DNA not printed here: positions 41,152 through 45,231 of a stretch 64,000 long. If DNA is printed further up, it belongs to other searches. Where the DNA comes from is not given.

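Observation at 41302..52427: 11.1-kb operon of three paralogous giant coiled-coil proteins plus an SNF2-helicase/methyltransferase fusion: candidate undescribed system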

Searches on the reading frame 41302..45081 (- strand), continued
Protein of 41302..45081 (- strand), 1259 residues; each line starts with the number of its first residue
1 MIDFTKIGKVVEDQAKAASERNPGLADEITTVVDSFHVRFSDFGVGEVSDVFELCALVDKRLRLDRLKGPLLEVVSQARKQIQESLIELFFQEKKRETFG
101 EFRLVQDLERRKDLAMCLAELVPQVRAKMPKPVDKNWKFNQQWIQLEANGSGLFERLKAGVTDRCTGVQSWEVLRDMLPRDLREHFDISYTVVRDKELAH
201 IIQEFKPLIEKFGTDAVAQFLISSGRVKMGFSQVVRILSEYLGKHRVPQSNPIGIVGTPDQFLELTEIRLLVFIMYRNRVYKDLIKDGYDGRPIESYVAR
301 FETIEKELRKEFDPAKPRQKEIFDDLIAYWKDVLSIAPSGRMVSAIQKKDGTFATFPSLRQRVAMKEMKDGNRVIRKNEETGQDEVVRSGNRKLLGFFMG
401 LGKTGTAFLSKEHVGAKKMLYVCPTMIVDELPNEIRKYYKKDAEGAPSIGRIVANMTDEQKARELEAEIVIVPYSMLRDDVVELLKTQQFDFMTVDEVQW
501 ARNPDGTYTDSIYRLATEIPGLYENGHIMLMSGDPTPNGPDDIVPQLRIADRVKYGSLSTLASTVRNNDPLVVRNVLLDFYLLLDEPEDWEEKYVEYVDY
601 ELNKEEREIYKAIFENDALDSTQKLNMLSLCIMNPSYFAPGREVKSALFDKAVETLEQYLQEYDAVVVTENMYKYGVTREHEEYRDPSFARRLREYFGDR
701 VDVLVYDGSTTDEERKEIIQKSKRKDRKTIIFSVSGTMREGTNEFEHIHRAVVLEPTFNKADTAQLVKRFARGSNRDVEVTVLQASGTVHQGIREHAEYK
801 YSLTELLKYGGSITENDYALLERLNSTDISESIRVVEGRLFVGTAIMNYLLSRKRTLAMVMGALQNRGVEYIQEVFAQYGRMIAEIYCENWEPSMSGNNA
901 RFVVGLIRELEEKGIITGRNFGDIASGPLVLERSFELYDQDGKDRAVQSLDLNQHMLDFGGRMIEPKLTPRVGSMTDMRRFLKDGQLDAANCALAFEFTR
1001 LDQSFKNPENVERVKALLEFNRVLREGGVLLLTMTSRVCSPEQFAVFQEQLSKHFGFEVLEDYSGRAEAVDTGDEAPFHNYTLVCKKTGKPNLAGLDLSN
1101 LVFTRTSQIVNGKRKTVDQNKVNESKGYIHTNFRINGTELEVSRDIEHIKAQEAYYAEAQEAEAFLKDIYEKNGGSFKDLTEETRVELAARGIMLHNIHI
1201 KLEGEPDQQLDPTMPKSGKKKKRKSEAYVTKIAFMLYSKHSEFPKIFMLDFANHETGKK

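Call 31: search_solved_structures(query=A1, max_evalue=0.01, show_alignments=2)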
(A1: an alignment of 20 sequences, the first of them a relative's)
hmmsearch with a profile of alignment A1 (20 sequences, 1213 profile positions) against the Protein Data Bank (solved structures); distinct sequences matched with E-value up to 0.01: 52.
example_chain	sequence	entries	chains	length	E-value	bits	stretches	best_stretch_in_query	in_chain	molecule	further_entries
8v4y_W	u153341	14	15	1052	1.4e-13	52.8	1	447-869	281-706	SWI/SNF-related matrix-associated actin-dependent regulator of chromatin subfamily A membe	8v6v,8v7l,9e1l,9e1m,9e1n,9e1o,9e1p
1z63_A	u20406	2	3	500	4.1e-13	51.3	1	445-787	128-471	Helicase of the snf2/rad54 family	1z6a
6ne3_W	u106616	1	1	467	1.5e-12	49.4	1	446-787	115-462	SWI/SNF-related matrix-associated actin-dependent regulator of chromatin subfamily A membe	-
7otq_K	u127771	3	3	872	3.6e-12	48.2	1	469-796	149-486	Chromodomain-helicase-DNA-binding protein 1-like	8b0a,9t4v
7epu_B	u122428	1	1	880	3.7e-12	48.1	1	469-796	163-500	Chromodomain-helicase-DNA-binding protein 1-like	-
7enn_K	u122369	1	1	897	3.8e-12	48.1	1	469-796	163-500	Chromodomain-helicase-DNA-binding protein 1-like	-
6pwf_K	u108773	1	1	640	4.8e-10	41.1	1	688-791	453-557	chromatin remodeling factor ISWI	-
5jxr_A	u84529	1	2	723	9.6e-10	40.1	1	445-791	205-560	Chromatin-remodeling complex ATPase-like protein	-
6iro_L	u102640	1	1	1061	1.9e-09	39.2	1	445-788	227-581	ISWI chromatin-remodeling complex ATPase ISW1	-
6jyl_K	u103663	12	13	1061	1.9e-09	39.1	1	445-788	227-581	ISWI chromatin-remodeling complex ATPase ISW1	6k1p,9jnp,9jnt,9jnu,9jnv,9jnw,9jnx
7x3t_V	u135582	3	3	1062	1.9e-09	39.1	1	445-788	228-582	ISWI chromatin-remodeling complex ATPase ISW1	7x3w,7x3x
9lj2_K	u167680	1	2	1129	2.1e-09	39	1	445-788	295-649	ISWI chromatin-remodeling complex ATPase ISW1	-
1z3i_X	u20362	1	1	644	3.2e-09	38.4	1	688-787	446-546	similar to RAD54-like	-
3mwy_W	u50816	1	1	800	5.2e-09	37.7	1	670-786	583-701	Chromo domain-containing protein 1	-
9n6h_K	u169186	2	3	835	6.1e-09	37.5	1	670-786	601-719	Chromo domain-containing protein 1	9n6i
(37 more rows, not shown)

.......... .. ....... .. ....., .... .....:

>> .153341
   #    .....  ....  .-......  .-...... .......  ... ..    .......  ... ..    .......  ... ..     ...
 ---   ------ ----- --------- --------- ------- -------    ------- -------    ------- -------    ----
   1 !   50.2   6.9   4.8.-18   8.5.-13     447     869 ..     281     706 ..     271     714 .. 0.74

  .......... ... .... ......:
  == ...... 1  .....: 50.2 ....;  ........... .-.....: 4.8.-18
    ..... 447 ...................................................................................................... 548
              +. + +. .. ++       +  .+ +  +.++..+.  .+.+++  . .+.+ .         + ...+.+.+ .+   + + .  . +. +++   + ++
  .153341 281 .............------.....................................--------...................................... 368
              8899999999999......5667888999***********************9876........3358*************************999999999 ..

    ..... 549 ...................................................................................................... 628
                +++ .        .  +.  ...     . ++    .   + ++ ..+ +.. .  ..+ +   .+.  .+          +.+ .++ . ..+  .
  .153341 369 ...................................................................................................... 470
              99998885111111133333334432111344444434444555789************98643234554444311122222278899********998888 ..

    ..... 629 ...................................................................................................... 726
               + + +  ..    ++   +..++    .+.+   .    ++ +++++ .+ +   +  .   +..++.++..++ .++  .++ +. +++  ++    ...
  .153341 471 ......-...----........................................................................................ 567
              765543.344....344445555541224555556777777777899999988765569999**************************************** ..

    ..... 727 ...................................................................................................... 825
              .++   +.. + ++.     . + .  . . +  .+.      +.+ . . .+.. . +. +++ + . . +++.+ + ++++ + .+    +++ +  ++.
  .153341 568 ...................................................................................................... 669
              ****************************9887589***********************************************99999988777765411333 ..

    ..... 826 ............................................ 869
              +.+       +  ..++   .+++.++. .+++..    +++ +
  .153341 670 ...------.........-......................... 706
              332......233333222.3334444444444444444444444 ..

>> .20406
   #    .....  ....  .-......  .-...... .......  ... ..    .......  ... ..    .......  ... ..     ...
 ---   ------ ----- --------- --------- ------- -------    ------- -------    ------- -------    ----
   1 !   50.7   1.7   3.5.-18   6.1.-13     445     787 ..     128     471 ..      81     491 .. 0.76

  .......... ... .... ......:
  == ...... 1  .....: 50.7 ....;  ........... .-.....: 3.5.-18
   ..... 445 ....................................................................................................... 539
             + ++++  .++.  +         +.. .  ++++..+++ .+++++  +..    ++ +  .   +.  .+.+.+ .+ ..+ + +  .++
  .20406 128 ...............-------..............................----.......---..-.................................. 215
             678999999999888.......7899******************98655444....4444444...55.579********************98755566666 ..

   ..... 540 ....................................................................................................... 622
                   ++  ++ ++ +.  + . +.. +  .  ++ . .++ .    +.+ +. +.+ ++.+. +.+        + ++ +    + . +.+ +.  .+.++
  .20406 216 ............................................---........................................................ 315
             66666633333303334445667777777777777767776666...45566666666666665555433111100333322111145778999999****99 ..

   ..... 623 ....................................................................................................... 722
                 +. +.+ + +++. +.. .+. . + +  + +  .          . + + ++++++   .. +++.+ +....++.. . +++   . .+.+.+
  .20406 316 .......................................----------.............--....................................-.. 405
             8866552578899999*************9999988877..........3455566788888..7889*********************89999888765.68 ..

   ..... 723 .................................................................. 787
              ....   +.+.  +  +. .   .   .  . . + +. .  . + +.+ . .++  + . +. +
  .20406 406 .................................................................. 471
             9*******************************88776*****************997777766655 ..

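Call 32: find_related_loci(query=A1, collection=metagenome_contigs, flank=10000)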
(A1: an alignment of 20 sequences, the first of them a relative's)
Query A1 (1259 aa) in metagenome_contigs; peptide patterns used: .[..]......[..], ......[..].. (x = any residue, [..] = any of these).
167 stretches matched a pattern; 10 encode a relative of the query (tblastn E <= 1e-3); 10 distinct loci.
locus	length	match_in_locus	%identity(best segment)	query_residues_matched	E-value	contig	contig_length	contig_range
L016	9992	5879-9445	40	1-1193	0e+0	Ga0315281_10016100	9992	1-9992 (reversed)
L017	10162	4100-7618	37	22-1205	0e+0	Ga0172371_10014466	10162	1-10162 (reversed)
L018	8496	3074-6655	36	50-1198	0e+0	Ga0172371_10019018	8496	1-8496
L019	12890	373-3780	36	2-1107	0e+0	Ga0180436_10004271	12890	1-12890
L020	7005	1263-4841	34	50-1188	8e-179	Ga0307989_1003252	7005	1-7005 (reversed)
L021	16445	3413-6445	32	9-1058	3e-154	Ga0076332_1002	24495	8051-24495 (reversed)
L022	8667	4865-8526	36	1-1200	0e+0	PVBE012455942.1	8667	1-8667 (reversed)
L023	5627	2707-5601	31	1-916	1e-135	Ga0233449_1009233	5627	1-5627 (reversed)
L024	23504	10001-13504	29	45-1193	5e-135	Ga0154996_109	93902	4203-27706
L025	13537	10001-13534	36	45-1177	0e+0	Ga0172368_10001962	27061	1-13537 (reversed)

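Call 37: search_protein_families(library=pfam, proteins=[L005:9003-9578:-, L009:13672-14289:-, L019:4220-4789:-, L018:6772-7341:-], max_evalue=10)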
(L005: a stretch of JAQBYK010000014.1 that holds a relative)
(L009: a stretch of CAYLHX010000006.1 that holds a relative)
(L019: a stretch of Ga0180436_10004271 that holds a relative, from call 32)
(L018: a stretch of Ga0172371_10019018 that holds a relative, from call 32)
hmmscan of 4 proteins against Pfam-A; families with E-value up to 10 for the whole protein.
L005:9003-9578:- (191 aa): 0 families

L009:13672-14289:- (205 aa): 0 families

L019:4220-4789:- (189 aa): 1 family
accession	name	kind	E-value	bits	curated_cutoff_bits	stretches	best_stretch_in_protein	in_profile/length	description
PF12015.13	Bud3_N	-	0.1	12.7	25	1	20-150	26-139/182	Bud3, N-terminal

L018:6772-7341:- (189 aa): 1 family
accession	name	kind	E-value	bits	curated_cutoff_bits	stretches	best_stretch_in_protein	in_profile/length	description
PF16637.10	zf-C2H2_assoc3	-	0.079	13.8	27.3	1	11-45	28-62/85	Putative zinc-finger between two C2H2 zinc-fingers on Patz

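Call 79: search_protein_families(library=pfam, proteins=[L007:4667-6430:-, L007:15963-17255:-, L009:5143-6489:+, L009:14954-16213:-, L010:6534-7715:-, L010:14796-16181:-, L015:4799-5569:+, L015:13691-15577:-, L005:628-1935:+, L005:10374-11387:-], max_evalue=0.00001)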
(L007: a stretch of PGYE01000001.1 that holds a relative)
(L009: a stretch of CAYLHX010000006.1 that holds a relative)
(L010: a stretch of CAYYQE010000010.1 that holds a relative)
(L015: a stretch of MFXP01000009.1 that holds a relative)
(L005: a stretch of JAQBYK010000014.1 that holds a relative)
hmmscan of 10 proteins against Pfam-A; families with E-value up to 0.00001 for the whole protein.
L007:4667-6430:- (587 aa): 0 families

L007:15963-17255:- (430 aa): 1 family
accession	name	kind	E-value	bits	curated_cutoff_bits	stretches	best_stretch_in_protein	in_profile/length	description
PF07787.17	TMEM43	-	1.3e-46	159.5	23.3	1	103-402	1-248/250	Transmembrane protein 43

L009:5143-6489:+ (448 aa): 0 families

L009:14954-16213:- (419 aa): 3 families
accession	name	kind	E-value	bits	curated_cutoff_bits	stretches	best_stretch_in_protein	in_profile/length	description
PF01769.21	MgtE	-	5.7e-34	117.5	27.6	1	291-414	1-125/125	Divalent cation transporter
PF03448.22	MgtE_N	-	2.8e-11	44.3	25.9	1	21-106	16-101/102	MgtE intracellular N domain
PF00571.33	CBS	-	5.9e-08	33.4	24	0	175-225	4-55/57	CBS domain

L010:6534-7715:- (393 aa): 1 family
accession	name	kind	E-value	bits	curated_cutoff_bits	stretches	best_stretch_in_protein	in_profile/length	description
PF00395.25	SLH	-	8.8e-24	83.7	20.8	2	88-128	2-43/44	S-layer homology domain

L010:14796-16181:- (461 aa): 8 families
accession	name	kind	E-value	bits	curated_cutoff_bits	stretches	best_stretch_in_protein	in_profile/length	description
PF00977.27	His_biosynth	-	1.4e-153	509.3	23.6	2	223-451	1-227/228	Histidine biosynthesis protein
PF01207.24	Dus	-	1.2e-11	44.7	20.4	0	250-338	140-230/311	Dihydrouridine synthase (Dus)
PF02581.23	TMP-TENI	-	2.6e-09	37.1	27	0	259-324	113-180/180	Thiamine monophosphate synthase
PF05690.20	ThiG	-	5.9e-08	32.8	23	0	283-336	166-219/247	Thiazole biosynthesis protein ThiG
PF03060.21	NMO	-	2.3e-06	27.7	28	0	280-324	181-225/331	Nitronate monooxygenase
PF00478.31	IMPDH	-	2.4e-06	27.3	25.6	0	280-329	195-244/345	IMP dehydrogenase / GMP reductase domain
PF01180.27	DHO_dh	-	3.7e-06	26.8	27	0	281-328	227-277/291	Dihydroorotate dehydrogenase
PF00290.26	Trp_syntA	-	9.3e-06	25.2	27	0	278-329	184-234/259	Tryptophan synthase alpha chain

L015:4799-5569:+ (256 aa): 0 families

L015:13691-15577:- (628 aa): 2 families
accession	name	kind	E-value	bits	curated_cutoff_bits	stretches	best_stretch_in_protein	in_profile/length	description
PF04607.23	RelA_SpoT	-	3.5e-31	108.2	27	1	382-493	1-110/113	Region found in RelA / SpoT proteins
PF13328.12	HD_4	-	2.9e-17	63.3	27.2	1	177-322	1-155/156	HD domain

L005:628-1935:+ (435 aa): 0 families

L005:10374-11387:- (337 aa): 4 families
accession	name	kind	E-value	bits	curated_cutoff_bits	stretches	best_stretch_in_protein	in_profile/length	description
PF07885.22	Ion_trans_2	-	3.6e-13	49.6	22.5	1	258-334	6-77/79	Ion channel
PF00805.28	Pentapeptide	-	8.3e-13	48.1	20.2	1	121-157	1-37/40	Pentapeptide repeats (8 copies)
PF13599.13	Pentapeptide_4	-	2.5e-12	47.1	38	2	107-162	2-57/78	Pentapeptide repeat region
PF13576.12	Pentapeptide_3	-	8.9e-07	29.5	27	0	123-165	1-46/48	Pentapeptide repeats (9 copies)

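Call 82: search_dna_similar(query=window:41302-45081:-, collection=phages, mode=protein, max_rows=8)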
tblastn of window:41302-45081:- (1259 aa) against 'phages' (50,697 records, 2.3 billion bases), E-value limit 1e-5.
Records with a match: 1; places in all: 1; records where one place covers at least 80% of the query: 0.
Best place of each record, by identity: <60% 1.
By first word of the organism name: Thermus 1.
By host as written in the record: Thermus thermophilus HB8 1.
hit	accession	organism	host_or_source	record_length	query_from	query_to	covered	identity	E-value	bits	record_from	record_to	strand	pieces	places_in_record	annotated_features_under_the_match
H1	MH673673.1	Thermus phage phiLo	Thermus thermophilus HB8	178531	394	557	13%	26.9%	2e-8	66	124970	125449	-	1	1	SNF2-related protein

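Call 83: search_dna_similar(query=window:41302-45081:-, collection=plasmids, mode=protein, max_rows=8)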
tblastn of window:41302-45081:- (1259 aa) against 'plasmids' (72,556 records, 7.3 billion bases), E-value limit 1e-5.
Records with a match: 2; places in all: 2; records where one place covers at least 80% of the query: 0.
Best place of each record, by identity: <60% 2.
By first word of the organism name: Leptolyngbya 1; Cytobacillus 1.
By predicted mobility (MOB-suite, as given by PLSDB): non-mobilizable 2.
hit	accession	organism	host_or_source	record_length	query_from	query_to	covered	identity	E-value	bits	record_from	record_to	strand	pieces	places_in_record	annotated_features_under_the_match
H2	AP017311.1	Leptolyngbya sp. NIES-3755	-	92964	399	833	35%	22.0%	3e-6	60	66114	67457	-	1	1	helicase, SNF2 family, putative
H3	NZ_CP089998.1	Cytobacillus spongiae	sponge,Pure culture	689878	399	805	32%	22.9%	1e-7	64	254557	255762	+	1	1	DEAD/DEAH box helicase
